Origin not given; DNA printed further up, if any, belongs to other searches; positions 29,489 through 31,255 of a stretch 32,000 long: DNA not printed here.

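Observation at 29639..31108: Catalytically degenerate tyrosine-recombinase domain fused to a STAND NTPase and a membrane anchor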

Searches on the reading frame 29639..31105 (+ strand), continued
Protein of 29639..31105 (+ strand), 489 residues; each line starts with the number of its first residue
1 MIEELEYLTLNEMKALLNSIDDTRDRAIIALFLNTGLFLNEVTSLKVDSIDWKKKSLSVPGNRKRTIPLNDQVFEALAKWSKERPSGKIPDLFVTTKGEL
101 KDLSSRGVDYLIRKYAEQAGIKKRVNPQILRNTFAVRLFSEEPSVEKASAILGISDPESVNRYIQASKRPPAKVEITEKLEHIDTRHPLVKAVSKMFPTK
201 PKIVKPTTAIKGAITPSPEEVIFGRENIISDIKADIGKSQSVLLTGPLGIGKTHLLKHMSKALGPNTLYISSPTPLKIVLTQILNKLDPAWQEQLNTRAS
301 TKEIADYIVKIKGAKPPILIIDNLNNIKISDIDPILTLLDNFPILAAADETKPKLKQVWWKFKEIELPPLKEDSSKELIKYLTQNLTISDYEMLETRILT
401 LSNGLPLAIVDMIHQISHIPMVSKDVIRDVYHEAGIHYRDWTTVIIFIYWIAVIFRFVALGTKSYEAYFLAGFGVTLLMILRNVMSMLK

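Call 11: find_homologous_proteins(query=window:29639-31105:+, max_evalue=0.00001)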
Query window:29639-31105:+ (489 aa): 180 proteins with E <= 0.00001 among 8000 candidates; the best 120 are listed.
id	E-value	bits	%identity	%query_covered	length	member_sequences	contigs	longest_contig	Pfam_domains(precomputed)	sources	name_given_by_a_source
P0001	0.0e+0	1017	93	100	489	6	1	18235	PF02367.24,PF00004.36,PF13401.13,PF07728.21,PF00589.28,PF13191.13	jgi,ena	-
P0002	8.9e-292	986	90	100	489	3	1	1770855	PF13401.13,PF00589.28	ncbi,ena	-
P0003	1.4e-253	860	77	100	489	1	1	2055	PF02367.24,PF00004.36,PF13401.13,PF00589.28,PF13191.13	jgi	-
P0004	4.4e-253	858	77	100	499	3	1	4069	PF02367.24,PF13401.13,PF00589.28,PF13191.13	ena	-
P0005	3.9e-245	832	75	100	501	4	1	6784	PF02367.24,PF00004.36,PF13401.13,PF00589.28,PF13191.13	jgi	jgi:energy-coupling factor transporter ATP-binding protein EcfA2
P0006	3.3e-233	793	71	100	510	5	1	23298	PF00004.36,PF13401.13,PF00589.28,PF13191.13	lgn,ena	-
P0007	9.1e-233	791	72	100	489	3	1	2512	PF00004.36,PF13401.13,PF00589.28,PF13191.13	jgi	jgi:hypothetical protein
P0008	3.4e-231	786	70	99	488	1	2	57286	PF00004.36,PF13401.13,PF00589.28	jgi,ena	jgi:energy-coupling factor transporter ATP-binding protein EcfA2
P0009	2.8e-230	783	71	100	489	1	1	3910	PF00004.36,PF13401.13,PF00589.28,PF13191.13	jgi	jgi:hypothetical protein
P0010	1.6e-228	777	69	100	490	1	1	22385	PF00004.36,PF13401.13,PF07728.21,PF00589.28,PF13191.13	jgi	-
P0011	1.4e-225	768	68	100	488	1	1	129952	PF13401.13,PF07728.21,PF00589.28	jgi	jgi:energy-coupling factor transporter ATP-binding protein EcfA2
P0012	1.2e-224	764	67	100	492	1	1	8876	PF00004.36,PF13401.13,PF00589.28,PF13191.13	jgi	jgi:energy-coupling factor transporter ATP-binding protein EcfA2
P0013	9.3e-224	762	69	100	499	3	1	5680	PF00004.36,PF13401.13,PF00589.28,PF13191.13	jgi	-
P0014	1.2e-217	741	68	100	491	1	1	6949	PF13401.13,PF00589.28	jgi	jgi:energy-coupling factor transporter ATP-binding protein EcfA2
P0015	6.3e-217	739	65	99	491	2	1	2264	PF00004.36,PF13401.13,PF07728.21,PF00589.28,PF13191.13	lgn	-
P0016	9.0e-212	722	64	99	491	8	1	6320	PF00004.36,PF13401.13,PF07728.21,PF00589.28,PF13191.13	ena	-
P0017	5.3e-211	720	64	100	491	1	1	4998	PF00004.36,PF13401.13,PF00589.28,PF13191.13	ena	-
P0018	4.4e-210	716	65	100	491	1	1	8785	PF13401.13,PF00589.28,PF13191.13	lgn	-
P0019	5.6e-210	716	65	98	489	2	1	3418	PF00004.36,PF13401.13,PF00589.28,PF13191.13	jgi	-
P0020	4.5e-207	707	63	100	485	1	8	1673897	PF13401.13,PF00589.28,PF13191.13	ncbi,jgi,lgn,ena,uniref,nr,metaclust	ncbi:hypothetical protein A2276_04365 [candidate division WOR-1 bacterium RIFOXYA12_FULL_43_27]|unir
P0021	2.1e-206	704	63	99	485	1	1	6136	PF00004.36,PF13401.13,PF07728.21,PF00589.28,PF13191.13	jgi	jgi:energy-coupling factor transporter ATP-binding protein EcfA2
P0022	1.1e-204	699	62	100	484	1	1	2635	PF02367.24,PF00004.36,PF13401.13,PF01637.25,PF00589.28,PF13191.13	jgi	jgi:energy-coupling factor transporter ATP-binding protein EcfA2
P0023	3.6e-204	697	62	99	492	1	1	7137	PF00004.36,PF13401.13,PF00589.28,PF13191.13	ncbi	ncbi:MAG: tyrosine-type recombinase/integrase [Candidatus Margulisiibacteriota bacterium]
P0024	6.5e-203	693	63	100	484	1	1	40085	PF00004.36,PF13401.13,PF00589.28,PF13191.13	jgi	jgi:energy-coupling factor transporter ATP-binding protein EcfA2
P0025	6.8e-203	693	61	99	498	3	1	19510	PF02367.24,PF13401.13,PF00589.28,PF13191.13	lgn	-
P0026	1.2e-202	692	63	100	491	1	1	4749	PF13401.13,PF00589.28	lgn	-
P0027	2.2e-202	691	64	99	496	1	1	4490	PF00004.36,PF13401.13,PF00589.28,PF13191.13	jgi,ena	-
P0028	3.4e-202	690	63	99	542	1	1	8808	PF00004.36,PF13401.13,PF01637.25,PF00589.28,PF13191.13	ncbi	-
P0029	4.7e-202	690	60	100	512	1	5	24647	PF13401.13,PF00589.28,PF13191.13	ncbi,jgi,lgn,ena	-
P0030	6.0e-202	690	63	100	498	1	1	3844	PF00004.36,PF13401.13,PF01637.25,PF00589.28,PF13191.13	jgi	jgi:energy-coupling factor transporter ATP-binding protein EcfA2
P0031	5.8e-201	686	62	99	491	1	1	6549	PF13401.13,PF07728.21,PF00589.28,PF13191.13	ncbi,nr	ncbi:tyrosine-type recombinase/integrase [Patescibacteria group bacterium]|nr:tyrosine-type recombin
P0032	8.9e-201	686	63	99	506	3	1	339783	PF02367.24,PF13401.13,PF00589.28,PF13191.13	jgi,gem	-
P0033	5.1e-200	683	62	99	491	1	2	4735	PF13401.13,PF00589.28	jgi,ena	jgi:energy-coupling factor transporter ATP-binding protein EcfA2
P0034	1.8e-199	682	64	99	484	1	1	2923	PF00004.36,PF13401.13,PF00589.28,PF13191.13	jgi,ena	-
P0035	1.8e-199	682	59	99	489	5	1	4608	PF00004.36,PF13401.13,PF07728.21,PF00589.28,PF13191.13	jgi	-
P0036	5.0e-198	677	60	100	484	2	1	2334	PF00004.36,PF13401.13,PF00589.28,PF13191.13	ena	-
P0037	3.4e-197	674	61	99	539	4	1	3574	PF13401.13,PF07728.21,PF00589.28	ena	-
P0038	9.9e-197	672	63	99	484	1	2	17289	PF00004.36,PF13401.13,PF00589.28,PF13191.13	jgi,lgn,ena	jgi:energy-coupling factor transporter ATP-binding protein EcfA2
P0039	1.1e-192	659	60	98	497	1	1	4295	PF13401.13,PF00589.28,PF13191.13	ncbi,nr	ncbi:MAG: tyrosine-type recombinase/integrase, partial [Parcubacteria group bacterium]|nr:tyrosine-t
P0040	6.5e-191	653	61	99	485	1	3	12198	PF13401.13,PF07728.21,PF00589.28,PF13191.13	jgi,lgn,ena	-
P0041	1.1e-189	649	61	99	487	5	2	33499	PF13401.13,PF00589.28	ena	-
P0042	1.4e-189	649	59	100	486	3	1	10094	PF00589.28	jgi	jgi:hypothetical protein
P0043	1.4e-189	649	60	99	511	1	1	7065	PF02367.24,PF13401.13,PF00589.28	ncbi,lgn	-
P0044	4.7e-188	644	58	99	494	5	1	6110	PF13401.13,PF00589.28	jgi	jgi:energy-coupling factor transporter ATP-binding protein EcfA2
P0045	8.5e-188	643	60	100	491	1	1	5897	PF13479.13,PF00004.36,PF13401.13,PF01637.25,PF00589.28,PF22823.3,PF13191.13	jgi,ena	-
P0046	2.0e-187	642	57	99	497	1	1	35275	PF13401.13,PF00589.28,PF13191.13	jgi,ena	-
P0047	2.5e-187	641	59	100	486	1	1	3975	PF13401.13,PF00589.28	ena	-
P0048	3.1e-187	641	59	100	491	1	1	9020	PF02367.24,PF00004.36,PF13401.13,PF01637.25,PF00589.28,PF13191.13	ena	-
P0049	4.4e-187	641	60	99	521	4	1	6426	PF13401.13,PF00589.28,PF13191.13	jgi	jgi:energy-coupling factor transporter ATP-binding protein EcfA2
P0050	5.1e-187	640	60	98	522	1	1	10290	PF13401.13,PF00589.28,PF13191.13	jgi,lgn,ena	-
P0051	8.0e-187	640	60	99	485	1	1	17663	PF13401.13,PF00589.28,PF13191.13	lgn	-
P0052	8.5e-187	640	59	100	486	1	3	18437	PF13401.13,PF00589.28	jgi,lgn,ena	-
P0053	2.6e-186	638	59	100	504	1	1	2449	PF13401.13,PF00589.28,PF13191.13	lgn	-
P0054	4.7e-186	637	60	98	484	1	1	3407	PF02367.24,PF13401.13,PF07728.21,PF00589.28,PF13191.13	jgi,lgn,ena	-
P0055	5.1e-185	634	60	98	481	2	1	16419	PF00004.36,PF13401.13,PF07728.21,PF00589.28,PF13191.13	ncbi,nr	ncbi:MAG: tyrosine-type recombinase/integrase [Candidatus Saganbacteria bacterium]|nr:tyrosine-type 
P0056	1.1e-184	633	57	100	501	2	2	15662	PF05729.19,PF13401.13,PF00589.28,PF22823.3,PF13191.13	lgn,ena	-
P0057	2.3e-184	632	59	100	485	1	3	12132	PF13401.13,PF00589.28,PF13191.13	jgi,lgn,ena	-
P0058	6.0e-184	630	58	99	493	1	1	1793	PF00004.36,PF13401.13,PF00589.28,PF13191.13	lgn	-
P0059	7.9e-183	627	61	99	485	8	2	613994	PF00004.36,PF13401.13,PF00589.28,PF13191.13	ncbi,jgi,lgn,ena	ncbi:MAG: tyrosine-type recombinase/integrase [Candidatus Margulisiibacteriota bacterium]|jgi:energy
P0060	7.6e-182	623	58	100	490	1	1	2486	PF13401.13,PF00589.28,PF22823.3,PF13191.13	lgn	-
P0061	8.1e-182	623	58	98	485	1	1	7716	PF13401.13,PF00589.28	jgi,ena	-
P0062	1.6e-181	622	60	98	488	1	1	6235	PF13401.13,PF00589.28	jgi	jgi:integrase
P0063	2.2e-181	622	58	100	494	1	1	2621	PF13401.13,PF00589.28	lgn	-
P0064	4.2e-180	618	57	100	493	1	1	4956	PF13401.13,PF07728.21,PF00589.28,PF13191.13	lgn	-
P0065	6.9e-180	617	56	100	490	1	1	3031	PF00004.36,PF13401.13,PF00589.28,PF22823.3,PF13191.13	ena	-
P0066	1.6e-179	616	58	99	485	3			PF13401.13,PF00589.28,PF13191.13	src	-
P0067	2.9e-177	608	58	99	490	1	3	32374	PF00589.28,PF13191.13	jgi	jgi:energy-coupling factor transporter ATP-binding protein EcfA2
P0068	2.2e-174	599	63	87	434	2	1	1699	PF00004.36,PF13401.13,PF07728.21,PF00589.28,PF13191.13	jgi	jgi:energy-coupling factor transporter ATP-binding protein EcfA2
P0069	4.0e-173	595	57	100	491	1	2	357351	PF13401.13,PF00589.28,PF13191.13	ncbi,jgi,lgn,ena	ncbi:MAG: tyrosine-type recombinase/integrase [Candidatus Margulisiibacteriota bacterium]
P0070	2.8e-172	592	54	100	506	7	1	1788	PF13401.13,PF07728.21,PF00589.28,PF13191.13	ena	-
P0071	3.1e-172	592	60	87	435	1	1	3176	PF13401.13,PF00589.28,PF13191.13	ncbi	-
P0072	1.1e-168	580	53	98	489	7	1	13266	PF13401.13,PF00589.28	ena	-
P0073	1.2e-163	563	54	99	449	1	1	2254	PF13401.13,PF00589.28,PF13191.13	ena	-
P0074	6.7e-163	561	53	100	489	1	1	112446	PF13401.13,PF00589.28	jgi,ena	-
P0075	4.8e-157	542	51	99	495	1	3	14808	PF25201.1,PF02367.24,PF13401.13,PF00589.28,PF13191.13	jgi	jgi:hypothetical protein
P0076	9.9e-156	537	51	99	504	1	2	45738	PF05729.19,PF13401.13,PF01637.25,PF00589.28,PF13191.13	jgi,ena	-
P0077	1.3e-154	534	50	99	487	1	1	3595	PF13401.13,PF00589.28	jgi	jgi:hypothetical protein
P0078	2.4e-152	526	51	99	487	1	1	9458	PF13401.13,PF00589.28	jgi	jgi:hypothetical protein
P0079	3.6e-151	522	49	98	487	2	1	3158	PF00004.36,PF13401.13,PF00589.28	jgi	jgi:energy-coupling factor transporter ATP-binding protein EcfA2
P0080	3.8e-151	522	49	100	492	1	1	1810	PF13401.13,PF00589.28,PF22823.3,PF13191.13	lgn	-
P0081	2.0e-149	517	49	98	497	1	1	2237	PF13401.13,PF00589.28,PF22823.3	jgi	jgi:hypothetical protein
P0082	5.9e-149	515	50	97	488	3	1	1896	PF25201.1,PF13401.13,PF00589.28,PF13191.13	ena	-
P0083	6.1e-149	515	50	99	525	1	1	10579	PF13401.13,PF00589.28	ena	-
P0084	2.1e-148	513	48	100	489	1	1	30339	PF13401.13,PF00589.28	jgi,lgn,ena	-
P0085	1.3e-147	510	50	100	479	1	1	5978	PF13401.13,PF00589.28,PF22823.3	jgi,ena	-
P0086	1.6e-146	507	49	99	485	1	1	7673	PF13401.13,PF00589.28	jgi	jgi:hypothetical protein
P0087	1.3e-145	504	48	98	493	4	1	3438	PF13401.13,PF00589.28,PF22823.3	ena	-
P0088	2.5e-145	503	51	98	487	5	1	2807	PF13401.13,PF00589.28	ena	-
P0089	1.6e-144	500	49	96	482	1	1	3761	PF13401.13,PF00589.28,PF13191.13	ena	-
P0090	1.7e-144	500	48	98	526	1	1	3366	PF13401.13,PF00589.28,PF13191.13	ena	-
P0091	4.9e-144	499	50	97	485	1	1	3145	PF13401.13,PF00589.28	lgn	-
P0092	1.1e-142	494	46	99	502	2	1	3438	PF13401.13,PF00589.28,PF13191.13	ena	-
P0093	5.7e-142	492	49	98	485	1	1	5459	PF13401.13,PF00589.28,PF13191.13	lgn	-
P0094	2.5e-140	487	48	99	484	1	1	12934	PF00589.28,PF13191.13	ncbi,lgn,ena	-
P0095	2.7e-140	486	50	97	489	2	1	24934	PF00004.36,PF13401.13,PF00589.28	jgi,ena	-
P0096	4.5e-140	486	46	64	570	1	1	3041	PF13401.13,PF00589.28,PF13191.13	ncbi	-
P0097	7.5e-140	485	46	99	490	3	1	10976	PF00004.36,PF13401.13,PF00589.28,PF13191.13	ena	-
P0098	2.5e-139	483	50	97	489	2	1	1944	PF00004.36,PF13401.13,PF00589.28,PF13191.13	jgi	-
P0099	3.6e-139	483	48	95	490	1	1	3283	PF00004.36,PF13401.13,PF00589.28,PF13191.13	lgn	-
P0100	3.8e-139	483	48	98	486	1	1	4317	PF13401.13,PF00589.28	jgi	jgi:energy-coupling factor transporter ATP-binding protein EcfA2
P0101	8.8e-139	481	47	100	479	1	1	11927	PF13401.13,PF00589.28,PF13191.13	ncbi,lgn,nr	ncbi:MAG: tyrosine-type recombinase/integrase [Candidatus Saganbacteria bacterium]|nr:tyrosine-type 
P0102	1.1e-138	481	50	97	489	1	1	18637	PF00004.36,PF13401.13,PF00589.28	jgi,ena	-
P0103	1.6e-138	481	47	99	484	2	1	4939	PF25201.1,PF13401.13,PF01637.25,PF00589.28,PF22823.3,PF13191.13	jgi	-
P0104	2.4e-138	480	47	99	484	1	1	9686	PF25201.1,PF13401.13,PF00589.28,PF13191.13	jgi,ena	-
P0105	3.7e-138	479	46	100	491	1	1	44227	PF13401.13,PF00589.28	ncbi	ncbi:tyrosine-type recombinase/integrase [Candidatus Margulisiibacteriota bacterium]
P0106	1.4e-137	478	49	93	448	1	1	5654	PF13401.13,PF00589.28,PF13191.13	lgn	-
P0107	1.6e-137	477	47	99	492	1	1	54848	PF00004.36,PF13401.13,PF00589.28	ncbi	ncbi:tyrosine-type recombinase/integrase [Candidatus Margulisiibacteriota bacterium]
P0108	1.9e-136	474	43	99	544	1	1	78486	PF13401.13,PF00589.28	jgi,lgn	jgi:energy-coupling factor transporter ATP-binding protein EcfA2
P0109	4.7e-136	472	43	99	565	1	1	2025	PF13401.13,PF00589.28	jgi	jgi:DNA replication protein DnaC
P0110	7.2e-136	472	45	100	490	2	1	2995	PF13401.13,PF00589.28,PF13191.13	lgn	-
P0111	9.5e-136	471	46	99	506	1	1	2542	PF13401.13,PF00589.28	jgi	-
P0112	2.6e-135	470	45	96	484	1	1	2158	PF13401.13,PF00589.28,PF13191.13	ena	-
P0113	6.4e-135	469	46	100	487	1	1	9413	PF13401.13,PF00589.28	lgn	-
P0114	8.3e-135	468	48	97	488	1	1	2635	PF00004.36,PF13401.13,PF00589.28,PF13191.13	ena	-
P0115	1.4e-134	468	46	98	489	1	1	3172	PF13401.13,PF00589.28,PF13191.13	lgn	-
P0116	7.1e-134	465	44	99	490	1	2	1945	PF13401.13,PF00589.28,PF13191.13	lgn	-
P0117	3.7e-133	463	44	100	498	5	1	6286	PF13401.13,PF00589.28,PF13191.13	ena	-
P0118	6.5e-133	462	45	98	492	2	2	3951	PF13401.13,PF00589.28,PF13191.13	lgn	-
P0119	8.4e-133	462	46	95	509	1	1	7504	PF00589.28,PF13191.13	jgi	-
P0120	5.7e-132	459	48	98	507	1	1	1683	PF00004.36,PF13401.13,PF01637.25,PF00589.28,PF13191.13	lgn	-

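Call 14: find_encoding_contigs(protein=P0020, flank=8000, max_places=2)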
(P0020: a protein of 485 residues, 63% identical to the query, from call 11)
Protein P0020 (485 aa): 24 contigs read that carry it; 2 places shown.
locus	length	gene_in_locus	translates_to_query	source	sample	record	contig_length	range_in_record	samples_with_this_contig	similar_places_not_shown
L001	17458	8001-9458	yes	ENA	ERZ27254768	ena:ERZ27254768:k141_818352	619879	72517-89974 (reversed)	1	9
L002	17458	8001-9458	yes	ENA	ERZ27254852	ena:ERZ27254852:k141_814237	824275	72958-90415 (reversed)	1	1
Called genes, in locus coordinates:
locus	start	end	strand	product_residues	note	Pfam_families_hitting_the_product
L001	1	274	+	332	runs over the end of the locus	PF03599:CdhD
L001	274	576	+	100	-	PF13484:Fer4_16 (faint), PF14697:Fer4_21 (faint), PF00037:Fer4 (weak), PF13237:Fer4_10, PF12837:Fer4_6 (weak), PF12838:Fer4_7, PF13187:Fer4_9, PF00037:Fer4 (weak), +6 more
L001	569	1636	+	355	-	PF13593:SBF_like (weak), PF01758:SBF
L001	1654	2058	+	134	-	PF01451:LMWPc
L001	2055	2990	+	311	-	PF05448:AXE1 (weak), PF01738:DLH, PF02129:Peptidase_S15, PF20434:BD-FAE, PF00561:Abhydrolase_1, PF12146:Hydrolase_4, PF12697:Abhydrolase_6, PF00326:Peptidase_S9, +4 more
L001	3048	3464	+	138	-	PF01894:YjbQ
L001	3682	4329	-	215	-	-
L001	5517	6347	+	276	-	-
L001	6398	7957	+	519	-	-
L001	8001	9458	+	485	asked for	PF00589:Phage_integrase, PF13191:AAA_16, PF13401:AAA_22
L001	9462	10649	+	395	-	PF02810:SEC-C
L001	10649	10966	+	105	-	PF04545:Sigma70_r4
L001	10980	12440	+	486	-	PF04326:SLFN_AlbA_2, PF13749:HATPase_c_4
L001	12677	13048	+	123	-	-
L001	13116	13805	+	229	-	-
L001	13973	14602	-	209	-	PF00665:rve, PF13683:rve_3, PF13333:rve_2 (faint)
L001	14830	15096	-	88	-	PF01527:HTH_Tnp_1, PF13384:HTH_23 (weak), PF13518:HTH_28 (weak)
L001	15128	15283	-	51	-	-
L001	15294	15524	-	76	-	PF01381:HTH_3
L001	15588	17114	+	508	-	PF00239:Resolvase, PF07508:Recombinase, PF13408:Zn_ribbon_recom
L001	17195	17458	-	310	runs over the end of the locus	PF01048:PNP_UDP_1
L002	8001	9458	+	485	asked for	PF00589:Phage_integrase, PF13191:AAA_16, PF13401:AAA_22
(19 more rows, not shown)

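Call 15: find_encoding_contigs(protein=P0059, flank=8000, max_places=2)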
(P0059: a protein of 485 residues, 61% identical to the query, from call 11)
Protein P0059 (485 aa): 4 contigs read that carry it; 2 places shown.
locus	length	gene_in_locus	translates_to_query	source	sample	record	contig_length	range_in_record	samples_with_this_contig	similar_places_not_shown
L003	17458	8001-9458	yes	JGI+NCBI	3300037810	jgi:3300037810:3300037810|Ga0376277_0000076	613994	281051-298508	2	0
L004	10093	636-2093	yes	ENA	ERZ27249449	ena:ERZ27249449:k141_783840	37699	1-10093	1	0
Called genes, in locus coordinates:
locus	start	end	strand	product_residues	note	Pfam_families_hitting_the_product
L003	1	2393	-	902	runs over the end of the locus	PF02743:dCache_1, PF13188:PAS_8 (faint), PF00989:PAS, PF08448:PAS_4, PF13426:PAS_9, PF08447:PAS_3, PF00512:HisKA, PF02518:HATPase_c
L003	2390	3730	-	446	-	PF13188:PAS_8, PF13426:PAS_9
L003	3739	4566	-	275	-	PF01865:PhoU_div (faint), PF00512:HisKA, PF02518:HATPase_c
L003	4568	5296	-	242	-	PF00753:Lactamase_B, PF19583:ODP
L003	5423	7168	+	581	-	PF00989:PAS, PF08448:PAS_4, PF13426:PAS_9, PF00989:PAS, PF08448:PAS_4, PF13426:PAS_9, PF00512:HisKA, PF02518:HATPase_c, +3 more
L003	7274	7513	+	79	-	-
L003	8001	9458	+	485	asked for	PF00589:Phage_integrase, PF13191:AAA_16 (faint), PF00004:AAA (weak), PF13401:AAA_22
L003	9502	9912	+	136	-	PF05635:23S_rRNA_IVP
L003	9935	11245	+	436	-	PF04307:YdjM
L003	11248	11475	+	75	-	PF04545:Sigma70_r4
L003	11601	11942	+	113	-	PF05635:23S_rRNA_IVP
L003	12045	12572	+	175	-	PF02563:Poly_export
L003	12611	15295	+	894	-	PF20464:MmeI_N, PF20465:MmeI_hel, PF02384:N6_Mtase (weak), PF20473:MmeI_Mtase, PF07669:Eco57I, PF20466:MmeI_TRD, PF20467:MmeI_C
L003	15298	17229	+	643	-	PF04851:ResIII, PF00270:DEAD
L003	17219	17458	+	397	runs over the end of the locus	PF10544:T5orf172, PF13455:MUG113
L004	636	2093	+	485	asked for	PF00589:Phage_integrase, PF13191:AAA_16 (faint), PF00004:AAA (weak), PF13401:AAA_22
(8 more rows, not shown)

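Call 16: find_encoding_contigs(protein=P0069, flank=8000, max_places=2)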
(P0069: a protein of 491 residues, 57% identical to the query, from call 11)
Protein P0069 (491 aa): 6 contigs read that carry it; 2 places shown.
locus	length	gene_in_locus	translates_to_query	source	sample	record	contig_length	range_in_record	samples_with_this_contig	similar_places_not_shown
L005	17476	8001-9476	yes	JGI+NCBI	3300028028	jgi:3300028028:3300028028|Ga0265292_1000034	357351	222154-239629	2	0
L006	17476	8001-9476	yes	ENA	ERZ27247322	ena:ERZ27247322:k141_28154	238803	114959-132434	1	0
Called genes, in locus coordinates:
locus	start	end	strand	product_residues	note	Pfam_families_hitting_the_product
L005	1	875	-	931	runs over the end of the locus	PF02861:Clp_N, PF23569:NBD_SMAX1 (weak), PF00004:AAA, PF17871:AAA_lid_9, PF00004:AAA, PF07724:AAA_2, PF07728:AAA_5, PF10431:ClpB_D2-small, +6 more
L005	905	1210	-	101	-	PF13411:MerR_1, PF13591:MerR_2 (weak), PF00376:MerR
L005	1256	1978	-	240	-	-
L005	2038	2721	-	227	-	-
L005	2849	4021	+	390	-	PF00291:PALP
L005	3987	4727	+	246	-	PF00290:Trp_syntA, PF01884:PcrB (faint)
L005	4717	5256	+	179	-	PF01966:HD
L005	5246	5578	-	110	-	PF14489:QueF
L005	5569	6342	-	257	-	PF00215:OMPdecase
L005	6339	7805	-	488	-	PF21710:Spt6_S1 (faint), PF00575:S1, PF13509:S1_2 (faint), PF23459:S1_RRP5 (faint), PF00575:S1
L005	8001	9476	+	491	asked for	PF00589:Phage_integrase, PF13191:AAA_16, PF13401:AAA_22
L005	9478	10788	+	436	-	PF04307:YdjM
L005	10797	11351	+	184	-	PF02563:Poly_export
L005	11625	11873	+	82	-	-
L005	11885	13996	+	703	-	PF01555:N6_N4_Mtase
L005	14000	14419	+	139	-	-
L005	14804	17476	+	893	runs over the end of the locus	PF04851:ResIII, PF08722:Tn7_TnsA-like_N (faint)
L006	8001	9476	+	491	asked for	PF00589:Phage_integrase, PF13191:AAA_16, PF13401:AAA_22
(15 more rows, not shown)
